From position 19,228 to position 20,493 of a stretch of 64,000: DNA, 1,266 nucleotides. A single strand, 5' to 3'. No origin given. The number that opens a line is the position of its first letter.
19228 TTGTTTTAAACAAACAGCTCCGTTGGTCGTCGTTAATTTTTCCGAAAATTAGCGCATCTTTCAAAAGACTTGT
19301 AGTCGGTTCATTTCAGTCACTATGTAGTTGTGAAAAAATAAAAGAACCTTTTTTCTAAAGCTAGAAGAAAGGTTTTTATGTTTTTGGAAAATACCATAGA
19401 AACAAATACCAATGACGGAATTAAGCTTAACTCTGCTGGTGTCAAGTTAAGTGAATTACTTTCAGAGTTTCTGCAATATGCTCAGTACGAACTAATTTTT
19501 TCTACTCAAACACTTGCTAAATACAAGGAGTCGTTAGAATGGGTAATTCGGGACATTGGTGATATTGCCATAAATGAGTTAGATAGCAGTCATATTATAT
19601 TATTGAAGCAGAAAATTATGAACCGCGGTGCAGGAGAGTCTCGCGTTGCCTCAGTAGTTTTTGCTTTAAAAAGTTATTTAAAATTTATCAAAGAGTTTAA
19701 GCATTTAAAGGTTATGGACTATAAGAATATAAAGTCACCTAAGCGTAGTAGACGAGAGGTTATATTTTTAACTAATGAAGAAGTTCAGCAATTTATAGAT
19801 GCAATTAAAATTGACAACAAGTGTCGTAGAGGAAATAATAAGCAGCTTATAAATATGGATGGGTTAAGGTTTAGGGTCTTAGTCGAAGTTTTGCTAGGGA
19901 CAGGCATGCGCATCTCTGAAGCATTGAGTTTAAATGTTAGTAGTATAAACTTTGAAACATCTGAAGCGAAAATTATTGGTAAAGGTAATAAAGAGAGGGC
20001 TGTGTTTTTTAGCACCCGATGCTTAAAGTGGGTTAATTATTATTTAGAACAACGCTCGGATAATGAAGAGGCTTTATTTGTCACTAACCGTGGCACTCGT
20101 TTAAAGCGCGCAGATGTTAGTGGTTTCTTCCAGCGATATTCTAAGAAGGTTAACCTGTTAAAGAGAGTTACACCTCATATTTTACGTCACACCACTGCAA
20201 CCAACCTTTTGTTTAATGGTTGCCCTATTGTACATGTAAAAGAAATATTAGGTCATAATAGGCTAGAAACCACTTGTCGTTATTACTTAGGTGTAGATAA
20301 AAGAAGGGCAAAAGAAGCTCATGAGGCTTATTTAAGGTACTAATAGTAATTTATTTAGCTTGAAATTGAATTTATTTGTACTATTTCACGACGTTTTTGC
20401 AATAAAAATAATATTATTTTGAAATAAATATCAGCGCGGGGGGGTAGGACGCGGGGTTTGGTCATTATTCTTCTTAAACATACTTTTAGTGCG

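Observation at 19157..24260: Integrase-bearing element inserted at the 3' end of the 16S rRNA gene, flanked by 187-bp direct repeats that include the anti-SD tail of 16S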

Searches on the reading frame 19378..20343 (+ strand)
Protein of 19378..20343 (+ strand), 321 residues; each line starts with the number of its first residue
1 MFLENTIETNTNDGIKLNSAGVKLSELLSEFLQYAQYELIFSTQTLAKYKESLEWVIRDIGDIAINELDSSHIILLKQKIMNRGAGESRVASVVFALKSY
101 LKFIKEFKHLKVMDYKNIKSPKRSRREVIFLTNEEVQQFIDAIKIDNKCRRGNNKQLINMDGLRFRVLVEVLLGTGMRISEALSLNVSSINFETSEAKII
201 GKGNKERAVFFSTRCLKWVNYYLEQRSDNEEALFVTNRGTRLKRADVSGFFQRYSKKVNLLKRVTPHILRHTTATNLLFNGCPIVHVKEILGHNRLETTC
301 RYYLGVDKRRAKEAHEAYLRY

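Call 6: search_protein_families(library=pfam, proteins=[window:19378-20343:+], max_evalue=0.01)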
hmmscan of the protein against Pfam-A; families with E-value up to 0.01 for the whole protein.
window:19378-20343:+ (321 aa): 1 family
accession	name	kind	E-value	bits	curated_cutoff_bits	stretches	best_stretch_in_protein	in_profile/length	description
PF00589.27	Phage_integrase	-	1.5e-38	132.7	27.1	1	130-307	2-169/172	Phage integrase family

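Call 7: search_protein_families(library=phrogs, proteins=[window:19378-20343:+], max_evalue=0.01)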
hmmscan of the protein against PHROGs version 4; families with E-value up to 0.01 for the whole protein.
window:19378-20343:+ (321 aa): 7 families
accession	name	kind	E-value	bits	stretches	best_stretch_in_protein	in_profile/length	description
phrog_1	-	integration and excision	2e-43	150.6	1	22-314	164-443/611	integrase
phrog_216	-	integration and excision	8.8e-33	114.7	1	98-316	23-234/301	integrase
phrog_7685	-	integration and excision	2.2e-11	44.8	1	215-315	133-232/240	integrase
phrog_5127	-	integration and excision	9.5e-08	32.9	1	25-319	120-346/355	integrase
phrog_23271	-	unknown function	2.2e-07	31.7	1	263-303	8-48/67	-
phrog_7269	-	integration and excision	2.3e-06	28.4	1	260-302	24-66/89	integrase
phrog_34557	-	integration and excision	0.00066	20.4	1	263-304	124-165/183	integrase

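Call 9: find_encoding_contigs(protein=window:19378-20343:+, flank=10000, max_places=10)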
Protein window:19378-20343:+ (321 aa): 1 contig read that carries it; 1 place shown.
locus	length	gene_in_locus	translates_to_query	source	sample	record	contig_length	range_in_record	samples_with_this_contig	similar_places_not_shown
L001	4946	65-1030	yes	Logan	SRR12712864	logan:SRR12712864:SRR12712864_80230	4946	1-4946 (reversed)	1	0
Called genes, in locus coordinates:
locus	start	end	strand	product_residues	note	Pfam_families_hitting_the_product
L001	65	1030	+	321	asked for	PF00589:Phage_integrase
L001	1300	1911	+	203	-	-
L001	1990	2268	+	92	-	PF13031:DUF3892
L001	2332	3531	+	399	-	-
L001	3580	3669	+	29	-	-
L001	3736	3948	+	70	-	-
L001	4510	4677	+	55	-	-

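Call 17: find_homologous_proteins(query=window:19378-20343:+, max_evalue=1e-20)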
Query window:19378-20343:+ (321 aa): 1947 proteins with E <= 1e-20 among 4044 candidates; the best 120 are listed.
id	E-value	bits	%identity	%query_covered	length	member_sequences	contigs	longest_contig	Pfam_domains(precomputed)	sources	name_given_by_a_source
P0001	1.6e-206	702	100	100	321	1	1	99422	PF00589.28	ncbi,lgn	-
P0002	3.8e-127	442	65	93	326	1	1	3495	PF00589.28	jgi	jgi:site-specific recombinase XerD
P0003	9.4e-124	431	59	100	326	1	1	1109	PF00589.28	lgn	-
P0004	1.1e-123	430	60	99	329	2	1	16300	PF00589.28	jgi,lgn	jgi:integrase/recombinase XerC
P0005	1.1e-123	430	61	99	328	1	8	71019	PF00589.28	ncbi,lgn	-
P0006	8.3e-123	428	59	100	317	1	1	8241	PF00589.28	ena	-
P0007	6.7e-122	425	62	98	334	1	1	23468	PF00589.28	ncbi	-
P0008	2.5e-120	419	60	100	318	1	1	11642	PF00589.28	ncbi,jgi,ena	-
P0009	4.1e-120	419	61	100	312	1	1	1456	PF00589.28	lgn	-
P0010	4.3e-120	419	62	98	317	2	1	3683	PF00589.28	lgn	-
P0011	5.7e-120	418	60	100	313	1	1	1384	PF00589.28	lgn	-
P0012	1.1e-119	417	59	100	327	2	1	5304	PF00589.28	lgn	-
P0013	1.4e-119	417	62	94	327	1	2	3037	PF00589.28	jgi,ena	-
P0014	1.7e-119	417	61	99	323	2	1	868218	PF00589.28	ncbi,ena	-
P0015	5.3e-119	415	61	100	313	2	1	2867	PF00589.28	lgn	-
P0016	8.4e-119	414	59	100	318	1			PF00589.28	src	-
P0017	1.3e-118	414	61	94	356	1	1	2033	PF00589.28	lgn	-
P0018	1.6e-118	413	63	93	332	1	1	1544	PF00589.28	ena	-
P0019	2.8e-118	413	58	99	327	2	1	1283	PF00589.28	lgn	-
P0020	4.8e-118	412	58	100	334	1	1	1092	PF00589.28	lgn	-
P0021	6.9e-118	411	59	99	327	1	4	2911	PF00589.28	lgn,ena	-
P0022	7.3e-118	411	58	100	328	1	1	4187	PF00589.28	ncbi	-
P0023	8.0e-118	411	62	94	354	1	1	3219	PF00589.28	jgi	jgi:site-specific recombinase XerD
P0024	1.0e-117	411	59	100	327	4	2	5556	PF00589.28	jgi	jgi:site-specific recombinase XerD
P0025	4.7e-117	409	61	95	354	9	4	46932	PF00589.28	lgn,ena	-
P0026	4.9e-117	409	57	100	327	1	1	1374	PF00589.28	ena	-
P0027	1.1e-116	407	62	93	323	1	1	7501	PF00589.28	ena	-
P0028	1.1e-116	407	61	93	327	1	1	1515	PF00589.28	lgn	-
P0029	1.2e-116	407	58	100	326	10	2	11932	PF00589.28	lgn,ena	-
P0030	1.4e-116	407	58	100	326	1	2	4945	PF00589.28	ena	-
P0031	1.6e-116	407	57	100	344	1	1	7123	PF00589.28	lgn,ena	-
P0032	1.8e-116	407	58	100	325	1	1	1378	PF00589.28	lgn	-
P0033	1.9e-116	407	61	93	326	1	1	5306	PF00589.28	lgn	-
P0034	2.4e-116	406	63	93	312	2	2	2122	PF00589.28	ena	-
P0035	2.7e-116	406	58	100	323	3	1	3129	PF00589.28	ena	-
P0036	4.5e-116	405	59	100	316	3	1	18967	PF00589.28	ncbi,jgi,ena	-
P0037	4.6e-116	405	59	100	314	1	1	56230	PF00589.28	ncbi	-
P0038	5.8e-116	405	61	93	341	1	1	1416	PF00589.28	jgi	jgi:site-specific recombinase XerD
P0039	8.5e-116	404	61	93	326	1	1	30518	PF00589.28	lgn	-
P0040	9.8e-116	404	59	100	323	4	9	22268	PF00589.28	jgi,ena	-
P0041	1.2e-115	404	57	100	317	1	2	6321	PF00589.28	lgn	-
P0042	1.9e-115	403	60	93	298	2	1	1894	PF00589.28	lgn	-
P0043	2.9e-115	403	60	93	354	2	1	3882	PF00589.28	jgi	jgi:integrase/recombinase XerD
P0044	3.1e-115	403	57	100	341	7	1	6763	PF00589.28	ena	-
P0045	3.8e-115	402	59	100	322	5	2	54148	PF00589.28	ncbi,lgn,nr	ncbi:MAG: tyrosine-type recombinase/integrase [Candidatus Doudnabacteria bacterium]|nr:tyrosine-type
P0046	4.1e-115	402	57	100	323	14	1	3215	PF00589.28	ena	-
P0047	6.3e-115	402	58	100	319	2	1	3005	PF00589.28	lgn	-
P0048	6.4e-115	402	58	99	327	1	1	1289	PF00589.28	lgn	-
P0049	7.5e-115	401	57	100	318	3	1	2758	PF00589.28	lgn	-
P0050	8.2e-115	401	58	99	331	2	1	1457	PF00589.28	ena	-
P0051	8.7e-115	401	60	93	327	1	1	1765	PF00589.28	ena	-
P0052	9.1e-115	401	60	93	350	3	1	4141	PF00589.28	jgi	-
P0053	1.2e-114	401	59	98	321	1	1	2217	PF00589.28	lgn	-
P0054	1.3e-114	401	58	99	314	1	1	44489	PF00589.28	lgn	-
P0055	1.3e-114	401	64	83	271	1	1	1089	PF00589.28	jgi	jgi:integrase/recombinase XerD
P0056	1.8e-114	400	56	100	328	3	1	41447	PF00589.28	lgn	-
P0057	2.3e-114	400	56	100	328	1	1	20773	PF00589.28,PF02899.24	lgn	-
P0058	2.6e-114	400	60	97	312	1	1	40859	PF00589.28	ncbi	ncbi:MAG: tyrosine-type recombinase/integrase [Candidatus Doudnabacteria bacterium]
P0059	3.6e-114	399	59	99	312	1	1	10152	PF00589.28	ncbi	-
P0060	5.7e-114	398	57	99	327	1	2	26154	PF00589.28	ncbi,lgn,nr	ncbi:MAG: tyrosine-type recombinase/integrase [Patescibacteria group bacterium]|nr:tyrosine-type rec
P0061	1.1e-113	398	57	100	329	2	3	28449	PF00589.28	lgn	-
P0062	1.2e-113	397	56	100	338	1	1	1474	PF00589.28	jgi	-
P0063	2.5e-113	396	57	100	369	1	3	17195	PF00589.28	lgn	-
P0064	5.8e-113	395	61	93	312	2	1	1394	PF00589.28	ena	-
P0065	8.7e-113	395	59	94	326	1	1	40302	PF00589.28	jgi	jgi:site-specific recombinase XerD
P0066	1.3e-112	394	62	93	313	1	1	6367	PF00589.28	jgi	jgi:site-specific recombinase XerD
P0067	3.0e-112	393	57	100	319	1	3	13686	PF00589.28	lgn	-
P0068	3.3e-112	393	58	99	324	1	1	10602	PF00589.28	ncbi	-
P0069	4.7e-112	392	57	100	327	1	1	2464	PF00589.28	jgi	jgi:integrase/recombinase XerD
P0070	6.1e-112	392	56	99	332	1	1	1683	PF00589.28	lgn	-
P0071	6.4e-112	392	55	100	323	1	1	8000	PF00589.28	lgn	-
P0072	9.1e-112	391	55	100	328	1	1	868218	PF00589.28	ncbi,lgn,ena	-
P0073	1.1e-111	391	56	100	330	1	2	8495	PF00589.28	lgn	-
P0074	1.6e-111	390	59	93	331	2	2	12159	PF00589.28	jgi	jgi:site-specific recombinase XerD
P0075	2.0e-111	390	56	100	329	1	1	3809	PF00589.28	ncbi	-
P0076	3.7e-111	389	55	100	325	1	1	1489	PF00589.28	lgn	-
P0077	4.3e-111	389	57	96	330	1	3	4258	PF00589.28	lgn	-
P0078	5.8e-111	389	59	93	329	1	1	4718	PF00589.28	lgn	-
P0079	9.9e-111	388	56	100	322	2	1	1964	PF00589.28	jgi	jgi:integrase/recombinase XerD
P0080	1.6e-110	387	56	99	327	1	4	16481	PF00589.28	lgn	-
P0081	2.5e-110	387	61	93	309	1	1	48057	PF00589.28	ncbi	-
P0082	2.9e-110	386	58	93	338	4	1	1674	PF00589.28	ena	-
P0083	1.1e-109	384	57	100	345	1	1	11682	PF00589.28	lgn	-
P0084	1.1e-107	378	59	93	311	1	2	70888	PF00589.28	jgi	jgi:integrase/recombinase XerD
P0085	4.6e-107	376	52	100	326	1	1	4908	PF00589.28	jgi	-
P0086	1.2e-106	375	57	94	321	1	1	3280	PF00589.28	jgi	jgi:site-specific recombinase XerD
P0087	4.1e-106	373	56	93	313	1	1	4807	PF00589.28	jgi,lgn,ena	-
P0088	1.4e-105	371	53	100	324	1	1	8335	PF00589.28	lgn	-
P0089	4.5e-105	369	56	95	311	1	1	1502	PF00589.28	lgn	-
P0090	6.9e-105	369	58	95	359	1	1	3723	PF00589.28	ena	-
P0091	1.5e-103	364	59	89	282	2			PF00589.28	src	-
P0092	1.2e-102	361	52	94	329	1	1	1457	PF00589.28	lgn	-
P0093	1.3e-101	358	56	99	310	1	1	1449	PF00589.28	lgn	-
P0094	7.0e-101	356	55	93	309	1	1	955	PF00589.28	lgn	-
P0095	2.7e-100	354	54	93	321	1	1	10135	PF00589.28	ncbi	-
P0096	2.9e-100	354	55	99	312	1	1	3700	PF00589.28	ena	-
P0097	3.2e-100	353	52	99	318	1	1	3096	PF00589.28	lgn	-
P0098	3.3e-100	353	56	94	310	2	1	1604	PF00589.28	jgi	jgi:integrase/recombinase XerD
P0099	5.1e-100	353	54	99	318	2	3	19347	PF00589.28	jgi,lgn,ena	-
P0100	5.2e-100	353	56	95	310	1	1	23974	PF00589.28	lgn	-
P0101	6.0e-100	352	53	99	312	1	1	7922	PF00589.28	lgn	-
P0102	1.1e-99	352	54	99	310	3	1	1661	PF00589.28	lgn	-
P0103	1.4e-99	351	54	99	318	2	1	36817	PF00589.28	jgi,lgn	jgi:integrase/recombinase XerD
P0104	1.6e-99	351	56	95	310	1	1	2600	PF00589.28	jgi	jgi:integrase/recombinase XerD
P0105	2.9e-99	350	54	99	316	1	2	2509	PF00589.28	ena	-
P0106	2.9e-99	350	53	98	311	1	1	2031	PF00589.28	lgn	-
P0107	4.5e-99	350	55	95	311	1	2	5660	PF00589.28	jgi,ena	-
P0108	5.1e-99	349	56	95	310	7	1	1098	PF00589.28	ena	-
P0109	6.8e-99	349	56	95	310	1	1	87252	PF00589.28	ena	-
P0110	6.8e-99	349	55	93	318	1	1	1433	PF00589.28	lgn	-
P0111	7.9e-99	349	55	95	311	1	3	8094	PF00589.28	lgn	-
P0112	9.4e-99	349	55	95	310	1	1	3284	PF00589.28,PF22823.3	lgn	-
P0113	1.1e-98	348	55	92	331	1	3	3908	PF00589.28,PF22823.3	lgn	-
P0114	1.2e-98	348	55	93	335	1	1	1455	PF00589.28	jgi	-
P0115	1.2e-98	348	53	99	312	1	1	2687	PF00589.28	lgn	-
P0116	2.6e-98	347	55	95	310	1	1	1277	PF00589.28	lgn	-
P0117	4.3e-98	346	53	95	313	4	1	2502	PF00589.28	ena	-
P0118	4.7e-98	346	53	93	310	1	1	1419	PF00589.28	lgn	-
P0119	4.8e-98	346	55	93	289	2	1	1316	PF00589.28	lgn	-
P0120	5.6e-98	346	54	99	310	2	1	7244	PF00589.28,PF22823.3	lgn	-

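Call 19: find_related_loci(query=A1, collection=genome_contigs, flank=7000)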
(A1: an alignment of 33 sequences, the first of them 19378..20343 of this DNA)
Query A1 (321 aa) in genome_contigs; peptide patterns used: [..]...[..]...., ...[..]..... (x = any residue, [..] = any of these).
227 stretches matched a pattern; 205 encode a relative of the query (tblastn E <= 1e-3); the best 80 are kept; 78 distinct loci.
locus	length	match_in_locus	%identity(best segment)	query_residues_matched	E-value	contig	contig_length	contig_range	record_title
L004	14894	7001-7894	62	24-321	3e-131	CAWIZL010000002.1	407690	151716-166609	MAG: Candidatus Doudnabacteria bacterium isolate MFD00964.bin.2.76 genome assembly, contig: contig_79577, whole genome s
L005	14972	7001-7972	61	4-321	7e-131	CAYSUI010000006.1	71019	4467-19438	MAG TPA_asm: uncultured Candidatus Saccharibacteria bacterium isolate SRP298887_co1_137 genome assembly, contig: NODE_17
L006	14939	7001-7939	61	3-321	2e-128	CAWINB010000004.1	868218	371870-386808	MAG: Candidatus Doudnabacteria bacterium isolate MFD04434.bin.1.36 genome assembly, contig: contig_4859, whole genome sh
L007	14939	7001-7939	61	3-321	6e-128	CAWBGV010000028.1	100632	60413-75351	MAG: Candidatus Doudnabacteria bacterium isolate MFD04780.bin.2.152 genome assembly, contig: contig_43563, whole genome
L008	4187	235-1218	58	1-321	6e-128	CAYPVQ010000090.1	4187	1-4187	MAG TPA_asm: uncultured Candidatus Saccharibacteria bacterium isolate SRP269290_co1_862 genome assembly, contig: NODE_40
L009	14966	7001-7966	60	2-318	2e-125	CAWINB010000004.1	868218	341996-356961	MAG: Candidatus Doudnabacteria bacterium isolate MFD04434.bin.1.36 genome assembly, contig: contig_4859, whole genome sh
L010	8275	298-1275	58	1-321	4e-125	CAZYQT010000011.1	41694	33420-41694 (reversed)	MAG TPA_asm: uncultured Candidatus Saccharibacteria bacterium isolate SRP192515_co1_368 genome assembly, contig: NODE_72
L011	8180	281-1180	61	19-321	2e-124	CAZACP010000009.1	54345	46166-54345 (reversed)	MAG TPA_asm: uncultured Candidatus Saccharibacteria bacterium isolate SRP135725_co1_375 genome assembly, contig: NODE_46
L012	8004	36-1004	57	1-321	4e-124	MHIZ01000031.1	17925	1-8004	MAG: Candidatus Colwellbacteria bacterium RIFCSPLOWO2_02_FULL_44_20b rifcsplowo2_02_scaffold_5004, whole genome shotgun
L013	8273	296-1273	57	1-321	9e-124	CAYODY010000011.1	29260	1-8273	MAG TPA_asm: uncultured Candidatus Saccharibacteria bacterium isolate SRP286056_co2_146 genome assembly, contig: NODE_22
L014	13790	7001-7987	57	1-321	3e-122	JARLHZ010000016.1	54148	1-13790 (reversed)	MAG: Candidatus Doudnabacteria bacterium isolate MAG_CO250 MetaCoAG_Bin_250_Oxic_k141_595282, whole genome shotgun seque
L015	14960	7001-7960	57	3-321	4e-121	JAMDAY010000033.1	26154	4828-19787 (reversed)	MAG: Patescibacteria group bacterium isolate FK_Sedi_B_Bin.235 NODE_5959_length_26154_cov_31.7241, whole genome shotgun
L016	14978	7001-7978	55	1-321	3e-120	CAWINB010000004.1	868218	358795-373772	MAG: Candidatus Doudnabacteria bacterium isolate MFD04434.bin.1.36 genome assembly, contig: contig_4859, whole genome sh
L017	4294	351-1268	53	4-321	6e-107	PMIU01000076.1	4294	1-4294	MAG: Candidatus Nomurabacteria bacterium isolate fen_1327 73.20120600_E3D.179_contig_63406, whole genome shotgun sequenc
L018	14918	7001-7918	52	4-321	1e-105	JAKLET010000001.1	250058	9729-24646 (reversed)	MAG: Deltaproteobacteria bacterium isolate RA.bin14 RA.bin14_1, whole genome shotgun sequence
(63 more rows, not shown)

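Call 43: search_protein_families(library=ncbifam, proteins=[window:19378-20343:+], max_evalue=0.01)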
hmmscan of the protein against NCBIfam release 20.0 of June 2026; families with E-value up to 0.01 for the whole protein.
window:19378-20343:+ (321 aa): 10 families
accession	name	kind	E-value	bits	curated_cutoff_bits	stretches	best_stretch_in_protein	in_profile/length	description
NF040815.2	recomb_XerA_Arch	equivalog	1.5e-54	185.3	220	1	40-314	11-262/263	site-specific tyrosine recombinase/integron integrase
TIGR02224.1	recomb_XerC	equivalog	4.2e-53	180.6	335.15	1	30-316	2-287/295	tyrosine recombinase XerC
TIGR02225.1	recomb_XerD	equivalog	3.5e-49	167.7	329.6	1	30-317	2-285/290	site-specific tyrosine recombinase XerD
NF001399.0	PRK00283.1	subfamily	3e-45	154.8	279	1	25-317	6-294/300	tyrosine recombinase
NF002331.0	PRK01287.1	subfamily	4.7e-29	101.5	371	1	156-316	155-322/365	site-specific tyrosine recombinase XerC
NF003462.0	PRK05084.1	equivalog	6.9e-29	100.7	267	1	129-316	160-354/360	tyrosine recombinase XerS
TIGR02249.1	integrase_gron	subfamily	4.4e-24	85.4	265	2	39-220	12-174/315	integron integrase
NF011946.0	PRK15417.1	equivalog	8e-16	58.1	435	2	22-211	14-180/337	integron integrase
NF007371.0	PRK09871.1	subfamily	6.3e-09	35.7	222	1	162-304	25-173/198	tyrosine-type DNA invertase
NF007370.0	PRK09870.1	subfamily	7.6e-06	25.7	221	1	164-302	33-176/200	tyrosine-type DNA invertase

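Call 44: search_protein_families(library=padloc, proteins=[window:19378-20343:+], max_evalue=0.01)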
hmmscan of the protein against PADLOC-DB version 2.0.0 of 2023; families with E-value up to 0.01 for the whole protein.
window:19378-20343:+ (321 aa): 1 family
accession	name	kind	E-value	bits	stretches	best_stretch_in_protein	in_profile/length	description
PDLC04963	PDC-S23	-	0.007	13.9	0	79-145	129-192/312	-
